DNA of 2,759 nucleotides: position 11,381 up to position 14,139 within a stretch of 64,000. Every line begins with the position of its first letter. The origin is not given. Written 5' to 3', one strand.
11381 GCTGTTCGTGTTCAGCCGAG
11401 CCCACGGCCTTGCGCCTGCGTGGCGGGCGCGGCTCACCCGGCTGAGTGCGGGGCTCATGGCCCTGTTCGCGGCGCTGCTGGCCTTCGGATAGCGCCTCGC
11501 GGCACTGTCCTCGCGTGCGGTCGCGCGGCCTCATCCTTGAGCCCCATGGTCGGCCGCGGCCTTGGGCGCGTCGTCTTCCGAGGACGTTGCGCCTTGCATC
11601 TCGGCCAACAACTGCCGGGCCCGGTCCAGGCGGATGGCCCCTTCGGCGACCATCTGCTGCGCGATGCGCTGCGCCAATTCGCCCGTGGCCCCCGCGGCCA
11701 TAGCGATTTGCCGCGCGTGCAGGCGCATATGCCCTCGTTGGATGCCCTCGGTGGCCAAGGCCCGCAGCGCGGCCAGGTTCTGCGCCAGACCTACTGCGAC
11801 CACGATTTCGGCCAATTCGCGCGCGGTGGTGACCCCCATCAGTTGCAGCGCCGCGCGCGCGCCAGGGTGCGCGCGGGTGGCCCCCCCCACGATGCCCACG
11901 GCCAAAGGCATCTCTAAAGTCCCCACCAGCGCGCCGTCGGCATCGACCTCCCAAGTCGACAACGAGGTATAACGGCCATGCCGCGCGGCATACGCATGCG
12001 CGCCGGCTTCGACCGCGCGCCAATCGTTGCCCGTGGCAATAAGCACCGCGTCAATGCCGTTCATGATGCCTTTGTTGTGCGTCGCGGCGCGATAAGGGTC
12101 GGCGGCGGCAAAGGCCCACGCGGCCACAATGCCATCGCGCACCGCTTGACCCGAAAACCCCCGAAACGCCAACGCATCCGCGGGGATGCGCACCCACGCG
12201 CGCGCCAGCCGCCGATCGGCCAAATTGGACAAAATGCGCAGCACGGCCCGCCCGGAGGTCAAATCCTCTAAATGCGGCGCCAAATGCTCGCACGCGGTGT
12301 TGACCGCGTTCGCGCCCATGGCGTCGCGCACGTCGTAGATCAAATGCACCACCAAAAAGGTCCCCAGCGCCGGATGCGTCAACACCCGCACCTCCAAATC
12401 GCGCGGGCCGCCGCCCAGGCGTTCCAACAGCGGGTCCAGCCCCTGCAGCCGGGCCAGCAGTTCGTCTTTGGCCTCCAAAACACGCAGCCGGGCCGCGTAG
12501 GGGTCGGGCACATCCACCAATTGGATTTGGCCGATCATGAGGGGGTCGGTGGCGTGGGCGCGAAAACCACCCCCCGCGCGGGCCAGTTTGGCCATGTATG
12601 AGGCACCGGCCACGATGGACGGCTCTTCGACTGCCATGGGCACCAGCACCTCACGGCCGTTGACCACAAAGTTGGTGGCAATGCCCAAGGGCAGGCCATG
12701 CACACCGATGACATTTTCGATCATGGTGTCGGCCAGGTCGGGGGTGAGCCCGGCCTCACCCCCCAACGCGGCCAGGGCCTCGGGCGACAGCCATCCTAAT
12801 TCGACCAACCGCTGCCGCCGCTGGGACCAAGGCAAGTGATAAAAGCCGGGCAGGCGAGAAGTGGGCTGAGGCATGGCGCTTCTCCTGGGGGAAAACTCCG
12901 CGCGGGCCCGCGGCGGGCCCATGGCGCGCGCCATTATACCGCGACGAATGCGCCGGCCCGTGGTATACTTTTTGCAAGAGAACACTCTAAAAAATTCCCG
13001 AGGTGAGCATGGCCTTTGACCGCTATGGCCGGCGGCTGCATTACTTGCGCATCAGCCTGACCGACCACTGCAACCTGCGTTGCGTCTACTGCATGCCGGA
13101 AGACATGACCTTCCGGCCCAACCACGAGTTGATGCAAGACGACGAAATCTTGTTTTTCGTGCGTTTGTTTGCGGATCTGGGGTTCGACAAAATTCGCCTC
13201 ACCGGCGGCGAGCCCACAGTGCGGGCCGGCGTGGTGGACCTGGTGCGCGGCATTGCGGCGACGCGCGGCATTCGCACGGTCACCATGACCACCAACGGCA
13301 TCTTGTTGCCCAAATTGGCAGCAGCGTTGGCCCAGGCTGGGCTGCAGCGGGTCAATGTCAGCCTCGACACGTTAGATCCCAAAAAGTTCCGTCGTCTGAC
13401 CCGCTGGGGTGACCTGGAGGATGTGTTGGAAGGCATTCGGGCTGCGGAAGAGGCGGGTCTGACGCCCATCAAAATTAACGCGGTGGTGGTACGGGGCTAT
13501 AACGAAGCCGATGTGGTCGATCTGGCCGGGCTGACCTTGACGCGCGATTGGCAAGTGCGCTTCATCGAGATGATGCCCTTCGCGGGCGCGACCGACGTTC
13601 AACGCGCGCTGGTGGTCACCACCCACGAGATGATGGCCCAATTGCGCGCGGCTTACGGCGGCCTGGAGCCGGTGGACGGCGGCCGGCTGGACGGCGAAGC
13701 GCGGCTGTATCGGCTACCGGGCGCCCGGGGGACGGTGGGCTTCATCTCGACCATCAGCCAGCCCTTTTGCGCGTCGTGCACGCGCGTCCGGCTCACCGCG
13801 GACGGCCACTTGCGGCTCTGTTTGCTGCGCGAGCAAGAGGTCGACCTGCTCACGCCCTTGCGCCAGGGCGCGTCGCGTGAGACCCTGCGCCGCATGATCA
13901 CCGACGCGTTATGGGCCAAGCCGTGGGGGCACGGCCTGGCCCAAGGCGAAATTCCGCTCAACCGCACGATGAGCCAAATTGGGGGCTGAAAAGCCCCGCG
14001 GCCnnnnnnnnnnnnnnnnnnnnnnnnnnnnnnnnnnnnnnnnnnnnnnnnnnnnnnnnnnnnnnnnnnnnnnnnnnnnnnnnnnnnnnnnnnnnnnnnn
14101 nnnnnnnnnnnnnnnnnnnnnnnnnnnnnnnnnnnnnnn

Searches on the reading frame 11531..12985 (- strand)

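Call 50: search_protein_families(library=pfam, proteins=[window:11531-12985:-], max_evalue=0.001)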
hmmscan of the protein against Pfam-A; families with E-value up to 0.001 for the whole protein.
window:11531-12985:- (484 aa): 1 family
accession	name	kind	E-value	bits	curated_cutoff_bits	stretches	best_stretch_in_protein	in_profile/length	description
PF00368.23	HMG-CoA_red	-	1.6e-111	373.4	27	1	56-424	4-368/368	Hydroxymethylglutaryl-coenzyme A reductase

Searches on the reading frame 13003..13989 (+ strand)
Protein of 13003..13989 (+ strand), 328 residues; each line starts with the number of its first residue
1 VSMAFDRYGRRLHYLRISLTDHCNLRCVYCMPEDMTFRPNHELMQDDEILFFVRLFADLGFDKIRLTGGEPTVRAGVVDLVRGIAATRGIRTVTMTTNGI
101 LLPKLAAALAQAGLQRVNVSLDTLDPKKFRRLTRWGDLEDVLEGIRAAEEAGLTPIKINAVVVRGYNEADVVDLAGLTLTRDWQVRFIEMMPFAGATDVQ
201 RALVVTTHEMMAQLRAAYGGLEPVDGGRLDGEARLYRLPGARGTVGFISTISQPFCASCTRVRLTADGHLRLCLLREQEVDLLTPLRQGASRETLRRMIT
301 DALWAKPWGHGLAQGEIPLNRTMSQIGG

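Call 50: search_protein_families(library=pfam, proteins=[window:13003-13989:+], max_evalue=0.001)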
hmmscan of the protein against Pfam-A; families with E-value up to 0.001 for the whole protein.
window:13003-13989:+ (328 aa): 3 families
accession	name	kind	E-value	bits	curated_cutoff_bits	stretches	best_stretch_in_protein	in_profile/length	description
PF04055.27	Radical_SAM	-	2.1e-36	126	29.5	1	17-175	1-163/166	Radical SAM superfamily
PF06463.18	Mob_synth_C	-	1.3e-33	116.1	37.4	1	184-310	2-126/128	Molybdenum Cofactor Synthesis C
PF13353.11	Fer4_12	-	7.6e-06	26.7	22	1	20-122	12-114/137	4Fe-4S single cluster domain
